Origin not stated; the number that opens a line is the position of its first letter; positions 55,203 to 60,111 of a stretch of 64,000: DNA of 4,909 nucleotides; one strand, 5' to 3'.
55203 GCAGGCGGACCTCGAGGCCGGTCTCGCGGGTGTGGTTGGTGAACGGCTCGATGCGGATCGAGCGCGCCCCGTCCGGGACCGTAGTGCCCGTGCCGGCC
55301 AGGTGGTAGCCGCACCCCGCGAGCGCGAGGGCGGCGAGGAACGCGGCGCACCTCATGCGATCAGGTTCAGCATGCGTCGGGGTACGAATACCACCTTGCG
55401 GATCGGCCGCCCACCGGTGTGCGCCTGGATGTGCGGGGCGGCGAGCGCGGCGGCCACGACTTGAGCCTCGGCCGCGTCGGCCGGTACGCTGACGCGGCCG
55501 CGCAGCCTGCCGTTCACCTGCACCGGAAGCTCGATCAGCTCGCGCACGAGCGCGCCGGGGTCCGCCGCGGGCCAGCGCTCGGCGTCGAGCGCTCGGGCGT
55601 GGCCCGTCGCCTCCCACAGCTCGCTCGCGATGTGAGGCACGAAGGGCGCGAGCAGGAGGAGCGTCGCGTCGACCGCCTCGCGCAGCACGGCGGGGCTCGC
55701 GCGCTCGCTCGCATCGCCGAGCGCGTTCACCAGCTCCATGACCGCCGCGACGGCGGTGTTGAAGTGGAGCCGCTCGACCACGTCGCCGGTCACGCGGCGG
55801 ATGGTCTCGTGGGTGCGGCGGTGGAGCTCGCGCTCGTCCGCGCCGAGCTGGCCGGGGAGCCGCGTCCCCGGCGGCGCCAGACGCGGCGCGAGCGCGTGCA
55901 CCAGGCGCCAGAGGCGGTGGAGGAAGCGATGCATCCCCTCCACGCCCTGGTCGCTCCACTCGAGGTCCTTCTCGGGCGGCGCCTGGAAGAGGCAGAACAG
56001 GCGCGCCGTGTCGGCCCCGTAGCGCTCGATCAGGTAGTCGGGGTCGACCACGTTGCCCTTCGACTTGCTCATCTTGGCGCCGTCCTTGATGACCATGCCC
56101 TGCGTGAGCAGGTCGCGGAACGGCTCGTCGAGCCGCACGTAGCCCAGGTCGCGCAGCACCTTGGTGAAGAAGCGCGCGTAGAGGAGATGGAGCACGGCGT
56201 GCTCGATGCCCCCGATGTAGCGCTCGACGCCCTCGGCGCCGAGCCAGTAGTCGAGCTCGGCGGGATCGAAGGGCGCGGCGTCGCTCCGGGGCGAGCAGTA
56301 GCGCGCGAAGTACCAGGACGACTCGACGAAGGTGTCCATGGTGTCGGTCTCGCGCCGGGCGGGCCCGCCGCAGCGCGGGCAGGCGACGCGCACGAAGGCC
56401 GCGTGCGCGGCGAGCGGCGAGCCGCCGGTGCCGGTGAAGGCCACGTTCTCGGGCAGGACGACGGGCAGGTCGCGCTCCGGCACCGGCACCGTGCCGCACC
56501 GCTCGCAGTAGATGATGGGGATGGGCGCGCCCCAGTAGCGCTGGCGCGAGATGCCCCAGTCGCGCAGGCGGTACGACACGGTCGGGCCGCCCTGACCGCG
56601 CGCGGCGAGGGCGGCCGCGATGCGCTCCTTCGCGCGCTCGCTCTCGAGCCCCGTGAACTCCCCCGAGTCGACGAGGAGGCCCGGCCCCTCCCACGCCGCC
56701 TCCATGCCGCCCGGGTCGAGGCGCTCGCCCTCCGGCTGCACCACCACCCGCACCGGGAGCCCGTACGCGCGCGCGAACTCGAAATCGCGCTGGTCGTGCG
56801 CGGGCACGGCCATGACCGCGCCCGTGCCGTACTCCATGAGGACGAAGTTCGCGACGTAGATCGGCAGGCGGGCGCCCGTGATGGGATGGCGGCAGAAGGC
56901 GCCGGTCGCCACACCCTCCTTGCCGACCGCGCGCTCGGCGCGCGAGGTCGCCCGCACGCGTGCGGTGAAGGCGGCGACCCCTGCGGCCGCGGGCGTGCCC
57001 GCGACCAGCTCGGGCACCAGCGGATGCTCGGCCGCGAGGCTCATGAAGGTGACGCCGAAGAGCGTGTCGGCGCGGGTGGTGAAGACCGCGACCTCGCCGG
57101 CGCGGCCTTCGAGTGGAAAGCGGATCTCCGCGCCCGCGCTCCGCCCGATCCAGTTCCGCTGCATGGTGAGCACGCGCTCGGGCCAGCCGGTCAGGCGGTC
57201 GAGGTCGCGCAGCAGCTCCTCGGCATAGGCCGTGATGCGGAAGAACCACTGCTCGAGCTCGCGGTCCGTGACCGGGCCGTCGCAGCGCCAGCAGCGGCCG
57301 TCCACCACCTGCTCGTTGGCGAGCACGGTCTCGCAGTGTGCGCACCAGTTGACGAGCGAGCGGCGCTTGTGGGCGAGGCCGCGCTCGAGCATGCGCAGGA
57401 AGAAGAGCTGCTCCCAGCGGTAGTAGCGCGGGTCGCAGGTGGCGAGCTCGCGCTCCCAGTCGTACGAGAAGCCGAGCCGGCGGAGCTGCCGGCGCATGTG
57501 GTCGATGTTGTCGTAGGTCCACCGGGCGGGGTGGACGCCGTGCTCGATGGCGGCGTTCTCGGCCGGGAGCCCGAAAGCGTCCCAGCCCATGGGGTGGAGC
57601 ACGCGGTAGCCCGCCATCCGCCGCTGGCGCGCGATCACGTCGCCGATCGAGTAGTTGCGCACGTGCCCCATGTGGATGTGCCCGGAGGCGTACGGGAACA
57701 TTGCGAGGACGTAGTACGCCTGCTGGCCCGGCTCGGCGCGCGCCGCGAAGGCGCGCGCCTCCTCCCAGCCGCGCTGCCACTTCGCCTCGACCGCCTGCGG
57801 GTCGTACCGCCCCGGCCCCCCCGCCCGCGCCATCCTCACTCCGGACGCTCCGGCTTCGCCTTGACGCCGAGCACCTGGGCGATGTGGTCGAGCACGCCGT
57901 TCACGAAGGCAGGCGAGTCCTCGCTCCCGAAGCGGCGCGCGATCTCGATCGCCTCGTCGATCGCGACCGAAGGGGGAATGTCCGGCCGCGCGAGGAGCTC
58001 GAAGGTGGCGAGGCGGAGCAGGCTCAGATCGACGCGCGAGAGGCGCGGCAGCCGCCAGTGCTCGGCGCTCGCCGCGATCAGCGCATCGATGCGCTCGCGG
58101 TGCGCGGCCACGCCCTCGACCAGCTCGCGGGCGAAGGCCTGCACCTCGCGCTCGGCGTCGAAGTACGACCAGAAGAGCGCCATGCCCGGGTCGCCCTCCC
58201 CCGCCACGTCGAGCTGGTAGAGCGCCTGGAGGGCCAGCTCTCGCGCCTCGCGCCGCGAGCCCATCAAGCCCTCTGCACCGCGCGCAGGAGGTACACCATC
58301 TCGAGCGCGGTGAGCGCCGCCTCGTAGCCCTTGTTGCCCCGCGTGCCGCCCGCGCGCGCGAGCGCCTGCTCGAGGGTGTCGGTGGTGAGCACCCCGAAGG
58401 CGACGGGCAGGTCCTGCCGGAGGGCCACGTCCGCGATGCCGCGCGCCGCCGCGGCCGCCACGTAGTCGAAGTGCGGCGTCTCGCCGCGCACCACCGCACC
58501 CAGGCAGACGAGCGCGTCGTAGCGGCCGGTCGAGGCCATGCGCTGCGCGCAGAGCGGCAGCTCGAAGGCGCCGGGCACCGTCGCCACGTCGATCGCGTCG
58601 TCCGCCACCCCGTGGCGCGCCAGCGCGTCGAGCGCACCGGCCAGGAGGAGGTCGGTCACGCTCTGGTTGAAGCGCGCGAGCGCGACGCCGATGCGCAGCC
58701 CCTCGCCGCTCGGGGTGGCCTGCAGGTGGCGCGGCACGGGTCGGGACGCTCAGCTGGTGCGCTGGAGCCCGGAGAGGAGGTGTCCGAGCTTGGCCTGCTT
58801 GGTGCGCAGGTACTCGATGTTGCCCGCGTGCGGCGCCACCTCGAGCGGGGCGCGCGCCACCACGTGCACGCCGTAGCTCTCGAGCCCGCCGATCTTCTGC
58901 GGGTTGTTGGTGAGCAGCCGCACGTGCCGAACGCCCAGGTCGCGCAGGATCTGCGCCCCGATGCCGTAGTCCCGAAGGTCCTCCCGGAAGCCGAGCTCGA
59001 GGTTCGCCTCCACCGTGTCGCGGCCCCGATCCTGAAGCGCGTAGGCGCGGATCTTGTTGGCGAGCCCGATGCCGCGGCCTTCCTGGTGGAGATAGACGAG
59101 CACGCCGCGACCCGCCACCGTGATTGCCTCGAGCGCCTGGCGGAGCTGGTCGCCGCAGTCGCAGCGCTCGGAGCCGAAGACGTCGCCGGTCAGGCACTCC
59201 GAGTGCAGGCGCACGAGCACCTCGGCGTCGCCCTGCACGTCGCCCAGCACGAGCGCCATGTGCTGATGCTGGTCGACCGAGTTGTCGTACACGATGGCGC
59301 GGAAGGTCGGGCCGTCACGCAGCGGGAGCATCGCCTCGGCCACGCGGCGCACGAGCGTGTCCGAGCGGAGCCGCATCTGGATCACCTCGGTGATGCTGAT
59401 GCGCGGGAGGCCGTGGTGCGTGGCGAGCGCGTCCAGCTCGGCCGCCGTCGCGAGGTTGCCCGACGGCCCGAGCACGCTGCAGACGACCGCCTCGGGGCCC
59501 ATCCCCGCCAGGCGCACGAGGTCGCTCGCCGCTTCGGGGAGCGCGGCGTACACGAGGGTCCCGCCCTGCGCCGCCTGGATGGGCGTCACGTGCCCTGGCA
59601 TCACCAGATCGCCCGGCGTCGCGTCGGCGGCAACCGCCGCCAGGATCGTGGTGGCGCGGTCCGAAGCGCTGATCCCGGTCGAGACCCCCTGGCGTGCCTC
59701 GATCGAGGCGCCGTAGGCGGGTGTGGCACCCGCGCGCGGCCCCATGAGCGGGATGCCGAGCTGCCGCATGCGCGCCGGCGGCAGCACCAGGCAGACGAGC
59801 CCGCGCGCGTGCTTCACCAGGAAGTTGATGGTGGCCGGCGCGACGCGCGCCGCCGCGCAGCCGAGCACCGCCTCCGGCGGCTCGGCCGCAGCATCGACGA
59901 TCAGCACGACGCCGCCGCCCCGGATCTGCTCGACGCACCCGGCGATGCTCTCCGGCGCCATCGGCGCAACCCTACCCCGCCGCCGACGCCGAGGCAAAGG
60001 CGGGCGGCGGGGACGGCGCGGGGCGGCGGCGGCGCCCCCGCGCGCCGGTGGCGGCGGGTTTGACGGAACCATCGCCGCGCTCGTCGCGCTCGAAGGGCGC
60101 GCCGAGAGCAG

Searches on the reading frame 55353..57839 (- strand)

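Call 22: search_protein_families(library=pfam, proteins=[window:55353-57839:-], max_evalue=0.00001)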
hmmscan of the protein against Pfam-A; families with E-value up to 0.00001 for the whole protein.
window:55353-57839:- (828 aa): 4 families
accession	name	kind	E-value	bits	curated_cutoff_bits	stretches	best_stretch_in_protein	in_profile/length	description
PF13603.12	tRNA-synt_1_2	-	3.1e-68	229.4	25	1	228-411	1-184/185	Leucyl-tRNA synthetase, editing domain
PF00133.28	tRNA-synt_1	-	2.1e-54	185.3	22.7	2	21-231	2-225/414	tRNA synthetases class I (I, L, M and V)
PF09334.17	tRNA-synt_1g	-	1.9e-32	113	20.1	2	43-187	2-143/391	tRNA synthetases class I (M)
PF08264.19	Anticodon_1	-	1e-18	68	25.1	1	670-792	2-144/148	Anticodon-binding domain of tRNA ligase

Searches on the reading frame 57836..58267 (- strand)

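Call 22: search_protein_families(library=pfam, proteins=[window:57836-58267:-], max_evalue=0.00001)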
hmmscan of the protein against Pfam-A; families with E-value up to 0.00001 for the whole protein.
window:57836-58267:- (143 aa): 1 family
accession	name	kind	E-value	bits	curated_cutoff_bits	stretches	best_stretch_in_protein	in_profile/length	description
PF01029.23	NusB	-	4.5e-38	131.1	23.1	1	6-130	1-132/133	NusB family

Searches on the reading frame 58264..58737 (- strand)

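Call 22: search_protein_families(library=pfam, proteins=[window:58264-58737:-], max_evalue=0.00001)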
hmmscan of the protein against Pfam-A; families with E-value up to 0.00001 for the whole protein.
window:58264-58737:- (157 aa): 1 family
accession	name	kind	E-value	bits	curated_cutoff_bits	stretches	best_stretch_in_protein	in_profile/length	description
PF00885.24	DMRL_synthase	-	4.9e-56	188.9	26.7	1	13-151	1-138/139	6,7-dimethyl-8-ribityllumazine synthase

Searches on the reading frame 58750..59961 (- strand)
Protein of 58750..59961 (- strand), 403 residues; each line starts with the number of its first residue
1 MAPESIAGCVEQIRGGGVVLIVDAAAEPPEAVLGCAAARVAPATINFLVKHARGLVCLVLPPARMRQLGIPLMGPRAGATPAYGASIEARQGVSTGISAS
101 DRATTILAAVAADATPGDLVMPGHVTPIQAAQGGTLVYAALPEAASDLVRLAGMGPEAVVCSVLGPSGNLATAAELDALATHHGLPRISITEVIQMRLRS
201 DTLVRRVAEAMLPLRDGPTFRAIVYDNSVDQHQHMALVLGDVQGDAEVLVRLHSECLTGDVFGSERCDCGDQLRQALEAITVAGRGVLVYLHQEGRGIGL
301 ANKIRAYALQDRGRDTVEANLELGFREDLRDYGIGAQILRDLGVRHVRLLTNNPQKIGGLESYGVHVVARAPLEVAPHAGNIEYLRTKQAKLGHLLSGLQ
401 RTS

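Call 22: search_protein_families(library=pfam, proteins=[window:58750-59961:-], max_evalue=0.00001)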
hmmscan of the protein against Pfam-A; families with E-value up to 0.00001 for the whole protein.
window:58750-59961:- (403 aa): 2 families
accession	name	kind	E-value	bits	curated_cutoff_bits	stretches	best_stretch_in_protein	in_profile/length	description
PF00925.25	GTP_cyclohydro2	-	6.5e-71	237.7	23.3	1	206-372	2-165/165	GTP cyclohydrolase II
PF00926.24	DHBP_synthase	-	1.7e-49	168.4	26.4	1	10-195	4-190/191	3,4-dihydroxy-2-butanone 4-phosphate synthase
